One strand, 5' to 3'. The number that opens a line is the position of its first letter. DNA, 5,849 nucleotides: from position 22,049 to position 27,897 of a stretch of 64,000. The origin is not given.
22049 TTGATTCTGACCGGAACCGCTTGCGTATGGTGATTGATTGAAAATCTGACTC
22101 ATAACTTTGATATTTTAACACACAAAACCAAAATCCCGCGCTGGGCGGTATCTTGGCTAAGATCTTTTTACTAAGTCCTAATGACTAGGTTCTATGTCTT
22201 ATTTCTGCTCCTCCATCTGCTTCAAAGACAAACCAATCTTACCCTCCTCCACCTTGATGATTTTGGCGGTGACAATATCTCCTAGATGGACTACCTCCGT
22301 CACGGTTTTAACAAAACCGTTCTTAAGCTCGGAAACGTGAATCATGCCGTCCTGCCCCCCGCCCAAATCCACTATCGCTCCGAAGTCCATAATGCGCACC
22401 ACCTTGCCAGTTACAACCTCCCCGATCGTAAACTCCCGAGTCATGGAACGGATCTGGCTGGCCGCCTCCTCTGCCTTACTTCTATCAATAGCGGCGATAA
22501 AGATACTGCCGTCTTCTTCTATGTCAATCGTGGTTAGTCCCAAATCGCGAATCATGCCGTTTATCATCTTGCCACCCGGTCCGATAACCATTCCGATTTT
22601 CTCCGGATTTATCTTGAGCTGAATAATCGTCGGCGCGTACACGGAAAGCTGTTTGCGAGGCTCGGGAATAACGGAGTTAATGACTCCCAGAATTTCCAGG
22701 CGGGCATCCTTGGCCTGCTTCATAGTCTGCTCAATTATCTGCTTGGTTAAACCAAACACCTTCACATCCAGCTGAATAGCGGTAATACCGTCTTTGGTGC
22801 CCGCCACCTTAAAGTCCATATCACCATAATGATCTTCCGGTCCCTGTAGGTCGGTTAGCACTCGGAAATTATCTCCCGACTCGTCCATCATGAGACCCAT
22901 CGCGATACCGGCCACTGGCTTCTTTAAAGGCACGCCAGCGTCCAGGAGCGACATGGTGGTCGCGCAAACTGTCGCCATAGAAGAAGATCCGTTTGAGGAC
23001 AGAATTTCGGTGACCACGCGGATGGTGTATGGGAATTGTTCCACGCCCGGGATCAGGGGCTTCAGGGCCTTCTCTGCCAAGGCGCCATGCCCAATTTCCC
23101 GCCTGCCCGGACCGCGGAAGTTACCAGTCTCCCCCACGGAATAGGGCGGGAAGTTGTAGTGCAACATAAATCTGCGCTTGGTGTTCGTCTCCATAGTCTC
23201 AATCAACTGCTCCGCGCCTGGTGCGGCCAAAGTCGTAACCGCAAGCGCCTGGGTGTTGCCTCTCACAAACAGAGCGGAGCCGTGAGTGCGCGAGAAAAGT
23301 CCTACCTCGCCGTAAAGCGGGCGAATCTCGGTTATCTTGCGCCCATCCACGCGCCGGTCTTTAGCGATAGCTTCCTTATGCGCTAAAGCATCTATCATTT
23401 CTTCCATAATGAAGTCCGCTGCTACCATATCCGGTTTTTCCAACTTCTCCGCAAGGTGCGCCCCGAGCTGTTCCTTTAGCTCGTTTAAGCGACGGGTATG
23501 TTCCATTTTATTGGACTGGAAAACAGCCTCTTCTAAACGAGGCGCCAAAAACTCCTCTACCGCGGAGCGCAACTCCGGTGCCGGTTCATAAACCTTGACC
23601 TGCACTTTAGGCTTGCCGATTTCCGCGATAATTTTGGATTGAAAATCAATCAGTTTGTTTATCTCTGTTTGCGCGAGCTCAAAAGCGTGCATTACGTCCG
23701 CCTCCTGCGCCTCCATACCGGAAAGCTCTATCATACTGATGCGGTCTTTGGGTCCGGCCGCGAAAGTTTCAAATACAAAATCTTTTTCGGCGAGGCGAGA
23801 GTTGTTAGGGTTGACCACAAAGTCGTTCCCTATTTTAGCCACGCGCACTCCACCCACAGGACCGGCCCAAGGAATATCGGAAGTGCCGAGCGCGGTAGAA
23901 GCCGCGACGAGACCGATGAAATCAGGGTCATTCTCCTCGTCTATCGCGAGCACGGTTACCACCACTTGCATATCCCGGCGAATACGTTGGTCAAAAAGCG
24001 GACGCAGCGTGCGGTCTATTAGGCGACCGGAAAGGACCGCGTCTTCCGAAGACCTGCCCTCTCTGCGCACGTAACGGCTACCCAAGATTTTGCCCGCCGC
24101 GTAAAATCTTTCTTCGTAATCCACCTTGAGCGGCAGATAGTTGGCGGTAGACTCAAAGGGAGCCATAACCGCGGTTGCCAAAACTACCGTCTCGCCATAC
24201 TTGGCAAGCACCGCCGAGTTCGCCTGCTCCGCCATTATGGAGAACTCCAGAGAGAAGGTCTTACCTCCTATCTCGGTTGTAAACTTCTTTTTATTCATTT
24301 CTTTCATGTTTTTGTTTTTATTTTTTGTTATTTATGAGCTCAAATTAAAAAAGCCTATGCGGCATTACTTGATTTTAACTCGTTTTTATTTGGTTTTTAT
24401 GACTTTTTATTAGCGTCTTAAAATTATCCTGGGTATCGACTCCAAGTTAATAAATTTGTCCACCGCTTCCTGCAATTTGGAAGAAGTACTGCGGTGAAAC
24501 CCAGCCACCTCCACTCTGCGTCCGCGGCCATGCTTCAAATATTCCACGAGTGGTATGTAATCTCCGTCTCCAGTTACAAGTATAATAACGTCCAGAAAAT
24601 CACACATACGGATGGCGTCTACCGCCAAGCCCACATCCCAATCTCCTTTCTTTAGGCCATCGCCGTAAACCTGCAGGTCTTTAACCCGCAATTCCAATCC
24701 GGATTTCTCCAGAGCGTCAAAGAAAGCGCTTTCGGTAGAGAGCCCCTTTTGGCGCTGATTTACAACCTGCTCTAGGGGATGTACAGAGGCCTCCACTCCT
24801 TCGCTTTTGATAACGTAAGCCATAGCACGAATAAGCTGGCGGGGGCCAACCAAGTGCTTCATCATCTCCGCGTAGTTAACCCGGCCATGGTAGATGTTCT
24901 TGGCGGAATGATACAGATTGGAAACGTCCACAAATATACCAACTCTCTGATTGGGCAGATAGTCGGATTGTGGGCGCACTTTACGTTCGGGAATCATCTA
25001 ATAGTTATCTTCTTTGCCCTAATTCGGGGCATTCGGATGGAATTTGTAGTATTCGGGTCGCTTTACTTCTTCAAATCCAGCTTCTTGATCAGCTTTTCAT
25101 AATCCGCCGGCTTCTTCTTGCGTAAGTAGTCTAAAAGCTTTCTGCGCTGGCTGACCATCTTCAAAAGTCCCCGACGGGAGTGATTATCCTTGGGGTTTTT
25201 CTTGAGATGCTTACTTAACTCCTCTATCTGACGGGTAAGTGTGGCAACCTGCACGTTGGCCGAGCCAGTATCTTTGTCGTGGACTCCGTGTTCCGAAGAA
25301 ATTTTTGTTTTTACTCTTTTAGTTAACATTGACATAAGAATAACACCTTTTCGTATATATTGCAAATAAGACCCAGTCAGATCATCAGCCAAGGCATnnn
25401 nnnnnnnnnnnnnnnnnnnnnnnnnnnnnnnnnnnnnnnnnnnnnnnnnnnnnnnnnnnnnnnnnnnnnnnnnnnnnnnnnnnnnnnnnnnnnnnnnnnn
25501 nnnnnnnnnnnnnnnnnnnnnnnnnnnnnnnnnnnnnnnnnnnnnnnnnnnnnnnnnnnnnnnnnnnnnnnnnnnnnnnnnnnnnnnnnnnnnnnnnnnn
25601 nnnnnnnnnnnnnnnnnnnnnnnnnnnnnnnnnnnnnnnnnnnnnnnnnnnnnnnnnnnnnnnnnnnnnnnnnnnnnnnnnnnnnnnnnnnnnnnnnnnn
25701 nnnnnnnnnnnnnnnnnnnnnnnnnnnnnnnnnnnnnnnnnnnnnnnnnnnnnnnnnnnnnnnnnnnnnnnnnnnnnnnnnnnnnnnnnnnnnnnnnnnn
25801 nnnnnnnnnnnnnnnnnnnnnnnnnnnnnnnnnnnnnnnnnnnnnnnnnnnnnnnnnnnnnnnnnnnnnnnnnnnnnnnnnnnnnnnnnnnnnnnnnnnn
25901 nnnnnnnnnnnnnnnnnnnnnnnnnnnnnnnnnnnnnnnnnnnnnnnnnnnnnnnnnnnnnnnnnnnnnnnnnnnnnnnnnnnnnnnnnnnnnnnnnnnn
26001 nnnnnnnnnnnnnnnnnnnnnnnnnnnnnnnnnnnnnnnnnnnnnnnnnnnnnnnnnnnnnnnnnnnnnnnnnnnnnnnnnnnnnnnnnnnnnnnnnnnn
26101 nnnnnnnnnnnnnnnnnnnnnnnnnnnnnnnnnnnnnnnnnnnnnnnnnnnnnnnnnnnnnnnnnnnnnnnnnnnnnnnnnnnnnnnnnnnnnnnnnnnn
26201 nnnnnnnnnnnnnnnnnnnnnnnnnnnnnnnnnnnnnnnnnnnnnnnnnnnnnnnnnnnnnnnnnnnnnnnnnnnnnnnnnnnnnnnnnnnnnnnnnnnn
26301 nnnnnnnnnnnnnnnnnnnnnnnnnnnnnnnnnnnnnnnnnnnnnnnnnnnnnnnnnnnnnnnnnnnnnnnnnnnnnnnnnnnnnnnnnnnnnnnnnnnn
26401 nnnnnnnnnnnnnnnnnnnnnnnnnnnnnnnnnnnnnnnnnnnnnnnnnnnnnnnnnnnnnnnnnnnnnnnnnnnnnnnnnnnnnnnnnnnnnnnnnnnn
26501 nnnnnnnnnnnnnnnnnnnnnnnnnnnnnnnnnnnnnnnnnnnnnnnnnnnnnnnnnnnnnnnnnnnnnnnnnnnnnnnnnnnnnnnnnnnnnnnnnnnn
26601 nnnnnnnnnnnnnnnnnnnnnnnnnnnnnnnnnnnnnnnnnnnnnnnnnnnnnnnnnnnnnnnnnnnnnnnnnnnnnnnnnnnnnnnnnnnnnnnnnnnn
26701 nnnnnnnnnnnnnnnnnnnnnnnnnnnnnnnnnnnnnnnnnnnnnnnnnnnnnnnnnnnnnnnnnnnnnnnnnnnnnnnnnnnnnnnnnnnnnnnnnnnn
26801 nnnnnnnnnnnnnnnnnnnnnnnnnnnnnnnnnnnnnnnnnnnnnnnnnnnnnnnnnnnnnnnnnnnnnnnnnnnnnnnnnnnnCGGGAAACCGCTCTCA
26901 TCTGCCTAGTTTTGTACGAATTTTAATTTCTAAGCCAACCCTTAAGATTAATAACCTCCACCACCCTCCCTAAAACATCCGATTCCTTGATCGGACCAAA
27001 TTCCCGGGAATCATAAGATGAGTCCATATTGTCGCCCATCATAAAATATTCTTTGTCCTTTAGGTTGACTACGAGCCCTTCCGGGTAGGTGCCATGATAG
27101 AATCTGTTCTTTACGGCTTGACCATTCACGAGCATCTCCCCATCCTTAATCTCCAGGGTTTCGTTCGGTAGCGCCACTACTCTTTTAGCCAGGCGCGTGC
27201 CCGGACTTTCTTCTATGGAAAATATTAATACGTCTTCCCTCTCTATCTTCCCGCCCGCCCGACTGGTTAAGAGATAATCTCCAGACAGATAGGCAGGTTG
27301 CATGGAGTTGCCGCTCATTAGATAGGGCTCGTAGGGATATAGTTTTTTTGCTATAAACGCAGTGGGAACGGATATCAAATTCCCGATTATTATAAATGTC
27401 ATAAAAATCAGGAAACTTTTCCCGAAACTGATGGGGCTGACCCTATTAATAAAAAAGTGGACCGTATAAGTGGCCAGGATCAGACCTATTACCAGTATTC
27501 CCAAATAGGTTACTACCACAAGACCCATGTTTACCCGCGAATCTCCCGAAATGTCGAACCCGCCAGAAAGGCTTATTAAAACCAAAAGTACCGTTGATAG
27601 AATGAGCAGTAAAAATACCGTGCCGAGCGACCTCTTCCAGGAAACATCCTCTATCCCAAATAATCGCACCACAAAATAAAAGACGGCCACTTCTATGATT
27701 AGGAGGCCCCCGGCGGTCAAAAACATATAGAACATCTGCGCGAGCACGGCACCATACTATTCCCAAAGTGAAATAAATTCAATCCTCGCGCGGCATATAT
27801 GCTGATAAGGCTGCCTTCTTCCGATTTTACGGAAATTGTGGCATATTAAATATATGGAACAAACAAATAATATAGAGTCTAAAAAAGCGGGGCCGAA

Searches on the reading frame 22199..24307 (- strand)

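Call 76: search_protein_families(library=pfam, proteins=[window:22199-24307:-], max_evalue=0.00001)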
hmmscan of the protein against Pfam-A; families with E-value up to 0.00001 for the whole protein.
window:22199-24307:- (702 aa): 4 families
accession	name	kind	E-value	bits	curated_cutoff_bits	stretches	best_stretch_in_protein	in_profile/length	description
PF01138.27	RNase_PH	-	1.1e-46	158.9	25.5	2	327-460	1-130/130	3' exoribonuclease family, domain 1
PF00575.29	S1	-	2.1e-16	60.5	22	1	626-694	2-70/74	S1 RNA binding domain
PF03725.20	RNase_PH_C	-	1.5e-13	50.9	20.8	1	464-534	2-66/67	3' exoribonuclease family, domain 2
PF03726.19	PNPase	-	3.2e-06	28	24.6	1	245-324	1-81/81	Polyribonucleotide nucleotidyltransferase, RNA binding domain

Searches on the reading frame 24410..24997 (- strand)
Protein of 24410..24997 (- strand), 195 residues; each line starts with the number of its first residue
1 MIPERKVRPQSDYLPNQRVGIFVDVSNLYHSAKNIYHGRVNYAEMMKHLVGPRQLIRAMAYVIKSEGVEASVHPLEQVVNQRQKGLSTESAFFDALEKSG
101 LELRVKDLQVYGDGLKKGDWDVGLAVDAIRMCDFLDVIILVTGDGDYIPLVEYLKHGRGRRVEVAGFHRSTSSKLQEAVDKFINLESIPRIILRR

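Call 76: search_protein_families(library=pfam, proteins=[window:24410-24997:-], max_evalue=0.00001)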
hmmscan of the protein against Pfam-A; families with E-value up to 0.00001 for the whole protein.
window:24410-24997:- (195 aa): 1 family
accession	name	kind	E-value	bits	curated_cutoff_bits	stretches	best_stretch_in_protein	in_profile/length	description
PF01936.24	NYN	-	1.3e-30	107.3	24.2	1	18-186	1-145/145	NYN domain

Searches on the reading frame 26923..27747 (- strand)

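Call 76: search_protein_families(library=pfam, proteins=[window:26923-27747:-], max_evalue=0.00001)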
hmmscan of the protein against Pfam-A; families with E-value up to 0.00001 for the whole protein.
window:26923-27747:- (274 aa): 1 family
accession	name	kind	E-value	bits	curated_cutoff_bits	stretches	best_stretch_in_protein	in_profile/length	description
PF10502.14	Peptidase_S26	-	4.2e-27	95.6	22.9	1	132-264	16-165/168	Signal peptidase, peptidase S26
